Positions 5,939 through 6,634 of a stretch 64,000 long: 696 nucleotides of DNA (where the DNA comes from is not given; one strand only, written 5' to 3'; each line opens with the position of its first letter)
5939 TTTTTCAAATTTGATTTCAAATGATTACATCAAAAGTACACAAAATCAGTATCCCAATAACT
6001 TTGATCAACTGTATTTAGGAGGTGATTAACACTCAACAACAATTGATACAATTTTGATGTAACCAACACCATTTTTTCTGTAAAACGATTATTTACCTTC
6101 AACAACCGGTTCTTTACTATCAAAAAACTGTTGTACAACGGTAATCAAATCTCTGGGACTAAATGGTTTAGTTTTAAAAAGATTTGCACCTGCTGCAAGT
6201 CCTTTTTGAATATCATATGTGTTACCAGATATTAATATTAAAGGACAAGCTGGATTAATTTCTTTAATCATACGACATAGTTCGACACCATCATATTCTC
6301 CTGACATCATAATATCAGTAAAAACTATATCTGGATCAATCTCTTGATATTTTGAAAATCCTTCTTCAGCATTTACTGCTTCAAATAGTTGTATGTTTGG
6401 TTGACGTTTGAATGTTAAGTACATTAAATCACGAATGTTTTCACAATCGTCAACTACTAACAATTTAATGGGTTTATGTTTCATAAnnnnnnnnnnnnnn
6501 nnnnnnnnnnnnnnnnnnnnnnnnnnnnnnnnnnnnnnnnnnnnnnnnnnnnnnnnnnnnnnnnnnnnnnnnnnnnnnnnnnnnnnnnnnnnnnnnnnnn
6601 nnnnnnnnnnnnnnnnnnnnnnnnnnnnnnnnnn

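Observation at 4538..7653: pmoC is the terminal gene of an operon with a complete two-component system and a T1SS-signal adhesin-like protein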

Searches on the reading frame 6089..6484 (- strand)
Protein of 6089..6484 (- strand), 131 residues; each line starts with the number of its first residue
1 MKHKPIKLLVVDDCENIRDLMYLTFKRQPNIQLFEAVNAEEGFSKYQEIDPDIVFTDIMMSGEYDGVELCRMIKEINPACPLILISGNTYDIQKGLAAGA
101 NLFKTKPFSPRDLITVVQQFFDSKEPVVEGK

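Call 3: search_protein_families(library=pfam, proteins=[window:6089-6484:-], max_evalue=0.1)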
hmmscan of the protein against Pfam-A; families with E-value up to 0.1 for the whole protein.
window:6089-6484:- (131 aa): 2 families
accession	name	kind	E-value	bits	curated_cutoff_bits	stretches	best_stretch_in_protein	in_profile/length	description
PF00072.30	Response_reg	-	1e-19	71.2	30.2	1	9-117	2-110/111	Response regulator receiver domain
PF23198.2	PDE8A_N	-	0.091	13.1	29.6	0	36-79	40-83/147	PDE8A-like, N-terminal domain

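Call 4: search_protein_families(library=ncbifam, proteins=[window:6089-6484:-], max_evalue=0.1)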
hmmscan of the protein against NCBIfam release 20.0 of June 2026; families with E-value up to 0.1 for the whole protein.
window:6089-6484:- (131 aa): 81 families (the best 25 are shown)
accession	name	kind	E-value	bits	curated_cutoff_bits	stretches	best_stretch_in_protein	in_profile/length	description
NF040534.1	resp_reg_YycF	equivalog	8.8e-17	61.1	340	1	7-119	2-113/231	response regulator YycF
NF040689.1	MtrAB_MtrA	equivalog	1.8e-16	60.1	300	1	8-119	1-111/219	MtrAB system response regulator MtrA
TIGR02154.1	PhoB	equivalog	4.6e-15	55.5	296.2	1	7-121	4-120/226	phosphate regulon transcriptional regulator PhoB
NF051850.1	RespRegRprY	equivalog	5.9e-15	55.3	370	1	5-118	4-117/234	response regulator transcription factor RprY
NF041733.1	resp_reg_CseB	equivalog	4.1e-14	52.5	350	1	7-115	2-109/228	two-component system response regulator CseB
NF041367.1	CheY_Halo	equivalog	7.6e-14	52.1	200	1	9-118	2-111/114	chemotaxis protein CheY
NF007005.1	PRK09468.1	equivalog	1.1e-13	51.1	331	1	6-124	4-122/237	osmolarity response regulator transcription factor OmpR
NF033120.0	vanR_FM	exception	1.4e-13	51.1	460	1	4-118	2-115/231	vancomycin resistance response regulator transcription factor, VanR-F/VanR-M family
NF045944.1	ResRegRpaBCyano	equivalog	1.6e-13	50.6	330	1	9-119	1-110/229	response regulator transcription factor RpaB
NF051870.1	NAssimRespRegNtrX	equivalog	2e-12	46.8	600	1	7-122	3-120/452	nitrogen assimilation response regulator NtrX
NF033117.2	vanR_ACDEGLN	exception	3.2e-12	46.5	350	1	8-118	1-110/226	VanR-ABDEGLN family response regulator transcription factor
NF007135.0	PRK09581.1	equivalog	4.4e-12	45.5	474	1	7-118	4-117/457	PleD family two-component system response regulator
NF000401.1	vanR-A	exception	5.2e-12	45.7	500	1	7-118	4-114/231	vancomycin resistance response regulator transcription factor VanR-A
TIGR01818.1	ntrC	equivalog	6.1e-12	45.1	558.6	1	9-125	2-118/463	nitrogen regulation protein NR(I)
NF041209.1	resp_regPieR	equivalog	6.5e-12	45.6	450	1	6-118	1-112/231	two component system response regulator PieR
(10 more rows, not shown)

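Call 28: find_homologous_proteins(query=window:6089-6484:-)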
Query window:6089-6484:- (131 aa): 71 proteins with E <= 0.001 among 105 candidates.
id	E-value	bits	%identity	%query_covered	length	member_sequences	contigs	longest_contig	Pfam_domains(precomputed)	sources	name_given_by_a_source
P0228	6.5e-82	290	100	100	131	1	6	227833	PF00072.31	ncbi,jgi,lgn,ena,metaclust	jgi:CheY-like chemotaxis protein|metaclust:\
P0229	1.4e-46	175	65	92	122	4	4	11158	PF00072.31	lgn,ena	-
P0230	4.4e-14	70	40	89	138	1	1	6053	PF00072.31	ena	-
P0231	2.2e-12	65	34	92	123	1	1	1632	PF00072.31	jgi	jgi:DNA-binding response OmpR family regulator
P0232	4.0e-12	64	34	85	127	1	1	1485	PF00072.31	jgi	jgi:two-component system phosphate regulon response regulator PhoB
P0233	5.0e-12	64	35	91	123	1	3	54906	PF00072.31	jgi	jgi:DNA-binding response OmpR family regulator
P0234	2.1e-11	62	34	89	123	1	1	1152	PF00072.31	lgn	-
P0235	2.1e-10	59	35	88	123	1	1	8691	PF00072.31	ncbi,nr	ncbi:MAG: response regulator [Chitinivibrionales bacterium]|nr:response regulator [Chitinivibrionale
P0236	2.1e-10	58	35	87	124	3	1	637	PF00072.31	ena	-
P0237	1.3e-9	56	33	69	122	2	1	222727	PF00072.31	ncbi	-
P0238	2.0e-9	55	34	89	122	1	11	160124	PF00072.31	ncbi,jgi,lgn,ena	-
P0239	2.6e-9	55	34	89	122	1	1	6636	PF00072.31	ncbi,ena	-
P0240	4.5e-9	54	34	89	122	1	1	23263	PF00072.31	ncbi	-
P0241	5.4e-9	54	32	95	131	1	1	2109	PF00072.31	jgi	jgi:two-component system, OmpR family, phosphate regulon response regulator PhoB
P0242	6.3e-9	54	34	89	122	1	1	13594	PF00072.31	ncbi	-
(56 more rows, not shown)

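Call 29: find_encoding_contigs(protein=P0229, flank=10000, max_places=5)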
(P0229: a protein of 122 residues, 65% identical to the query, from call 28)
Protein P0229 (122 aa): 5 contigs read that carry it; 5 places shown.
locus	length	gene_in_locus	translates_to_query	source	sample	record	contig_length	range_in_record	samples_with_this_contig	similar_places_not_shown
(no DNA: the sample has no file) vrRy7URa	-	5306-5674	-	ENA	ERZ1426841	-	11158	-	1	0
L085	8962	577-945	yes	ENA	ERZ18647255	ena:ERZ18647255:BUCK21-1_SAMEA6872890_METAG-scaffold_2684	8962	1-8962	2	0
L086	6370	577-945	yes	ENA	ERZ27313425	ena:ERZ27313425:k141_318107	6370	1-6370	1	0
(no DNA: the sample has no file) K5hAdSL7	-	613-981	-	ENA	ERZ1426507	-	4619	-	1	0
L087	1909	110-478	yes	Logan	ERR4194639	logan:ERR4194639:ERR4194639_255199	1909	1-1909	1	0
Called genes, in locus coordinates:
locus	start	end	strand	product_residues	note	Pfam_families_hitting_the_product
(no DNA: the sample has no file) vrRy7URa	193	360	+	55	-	-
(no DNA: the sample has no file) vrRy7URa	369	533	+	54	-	-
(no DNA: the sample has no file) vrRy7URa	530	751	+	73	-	-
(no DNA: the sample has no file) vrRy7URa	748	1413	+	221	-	-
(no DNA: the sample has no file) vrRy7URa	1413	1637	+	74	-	PF04023:FeoA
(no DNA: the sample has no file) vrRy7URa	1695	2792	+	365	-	PF09414:RNA_ligase (weak)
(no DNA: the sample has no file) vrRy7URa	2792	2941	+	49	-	-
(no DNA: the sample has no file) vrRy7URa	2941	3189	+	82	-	-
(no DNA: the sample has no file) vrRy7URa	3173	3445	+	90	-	-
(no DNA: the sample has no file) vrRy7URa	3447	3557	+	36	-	-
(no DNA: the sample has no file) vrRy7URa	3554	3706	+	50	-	-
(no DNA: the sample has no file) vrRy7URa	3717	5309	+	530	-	PF25487:ETR1_N, PF00989:PAS, PF13426:PAS_9, PF08447:PAS_3, PF02518:HATPase_c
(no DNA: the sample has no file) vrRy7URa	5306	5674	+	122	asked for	PF00072:Response_reg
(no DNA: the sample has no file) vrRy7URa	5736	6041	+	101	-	PF00166:Cpn10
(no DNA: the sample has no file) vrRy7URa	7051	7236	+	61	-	-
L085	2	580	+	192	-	?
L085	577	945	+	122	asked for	PF00072:Response_reg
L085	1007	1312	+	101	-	PF00166:Cpn10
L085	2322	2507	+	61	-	-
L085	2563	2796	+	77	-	-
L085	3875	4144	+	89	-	PF13145:Rotamase_2, PF13616:Rotamase_3, PF00639:Rotamase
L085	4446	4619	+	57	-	-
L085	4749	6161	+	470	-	PF11443:DUF2828, PF25043:DUF7788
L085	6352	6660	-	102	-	-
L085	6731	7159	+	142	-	-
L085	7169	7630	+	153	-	PF13671:AAA_33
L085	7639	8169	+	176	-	-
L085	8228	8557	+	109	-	-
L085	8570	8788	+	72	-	PF01176:eIF-1a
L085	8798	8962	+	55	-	?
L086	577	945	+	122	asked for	PF00072:Response_reg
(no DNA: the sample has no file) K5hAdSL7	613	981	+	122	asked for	PF00072:Response_reg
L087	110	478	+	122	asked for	PF00072:Response_reg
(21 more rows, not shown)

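Call 32: search_protein_families(library=phrogs, proteins=[window:6089-6484:-], max_evalue=0.001)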
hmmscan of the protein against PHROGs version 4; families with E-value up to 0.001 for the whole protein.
window:6089-6484:- (131 aa): 5 families
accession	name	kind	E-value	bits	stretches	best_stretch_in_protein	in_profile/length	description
phrog_731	-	unknown function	9.5e-20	71.9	1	6-121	2-117/227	-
phrog_5982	-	unknown function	6.1e-16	58.4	1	2-125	865-989/1030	-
phrog_8810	-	unknown function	9.6e-10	39.5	1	6-121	1-120/245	-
phrog_37855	-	unknown function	2.8e-09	37.4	1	2-122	2-129/278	-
phrog_20458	-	unknown function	1.8e-07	30.8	1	4-121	696-817/829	-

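Call 62: search_protein_families(library=phrogs, proteins=[L085:4749-6161:+, L085:7639-8169:+], max_evalue=0.00001)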
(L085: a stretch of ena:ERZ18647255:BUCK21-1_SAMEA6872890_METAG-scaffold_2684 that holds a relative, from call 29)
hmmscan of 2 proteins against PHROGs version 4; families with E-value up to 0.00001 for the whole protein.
L085:4749-6161:+ (470 aa): 2 families
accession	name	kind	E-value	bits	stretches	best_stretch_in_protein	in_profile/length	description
phrog_850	-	DNA, RNA and nucleotide metabolism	4.2e-141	472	1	1-468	1-475/476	RNA-binding protein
phrog_12912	-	unknown function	1.6e-17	65.2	1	48-204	25-182/211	-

L085:7639-8169:+ (176 aa): 1 family
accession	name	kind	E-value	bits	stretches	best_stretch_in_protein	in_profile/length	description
phrog_547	-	other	1.1e-47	163.2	1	1-173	28-202/245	phosphoesterase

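Call 81: search_solved_structures(query=window:6089-6484:-, max_evalue=1e-8)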
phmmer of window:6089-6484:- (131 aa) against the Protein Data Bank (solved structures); distinct sequences matched with E-value up to 1e-8: 33.
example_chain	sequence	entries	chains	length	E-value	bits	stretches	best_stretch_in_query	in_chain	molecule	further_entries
1mvo_A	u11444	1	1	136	2.2e-14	56.8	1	5-118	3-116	PhoP response regulator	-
8fk2_A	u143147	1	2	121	2.2e-14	56.7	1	7-118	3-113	Putative response regulator CovR VicR-like protein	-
3f6p_A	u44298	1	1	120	9.5e-14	54.7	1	7-117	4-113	Transcriptional regulatory protein yycF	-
2zwm_A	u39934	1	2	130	1.1e-13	54.4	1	7-118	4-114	Transcriptional regulatory protein yycF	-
9xzo_A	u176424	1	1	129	3.9e-13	52.7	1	7-118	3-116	De novo protein M1X0B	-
1nxo_A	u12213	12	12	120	1.6e-12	50.7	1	7-117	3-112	DNA-binding response regulator | Response regulator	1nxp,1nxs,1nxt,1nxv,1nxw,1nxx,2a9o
6eb7_A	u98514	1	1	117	2e-12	50.4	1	7-117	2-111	DNA-binding response regulator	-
9rhz_C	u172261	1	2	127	4.3e-12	49.3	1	3-115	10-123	Chemotaxis protein CheY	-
3nns_A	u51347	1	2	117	1.4e-11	47.6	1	7-122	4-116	DNA BINDING RESPONSE REGULATOR B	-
1p2f_A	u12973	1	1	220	1.7e-11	47.4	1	7-124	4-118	Response Regulator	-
6er7_A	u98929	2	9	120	1.8e-11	47.3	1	7-120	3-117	120aa long hypothetical chemotaxis protein (CheY)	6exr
3nhz_A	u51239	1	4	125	2.5e-11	46.9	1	7-118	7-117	Two component system transcriptional regulator mtrA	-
4iga_A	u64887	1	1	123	7.7e-11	45.3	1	3-116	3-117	Chemotaxis protein CheY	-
2gwr_A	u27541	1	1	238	1.2e-10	44.7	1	7-118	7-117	DNA-binding response regulator mtrA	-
3t6k_A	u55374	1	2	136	1.5e-10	44.3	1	4-119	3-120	Response regulator receiver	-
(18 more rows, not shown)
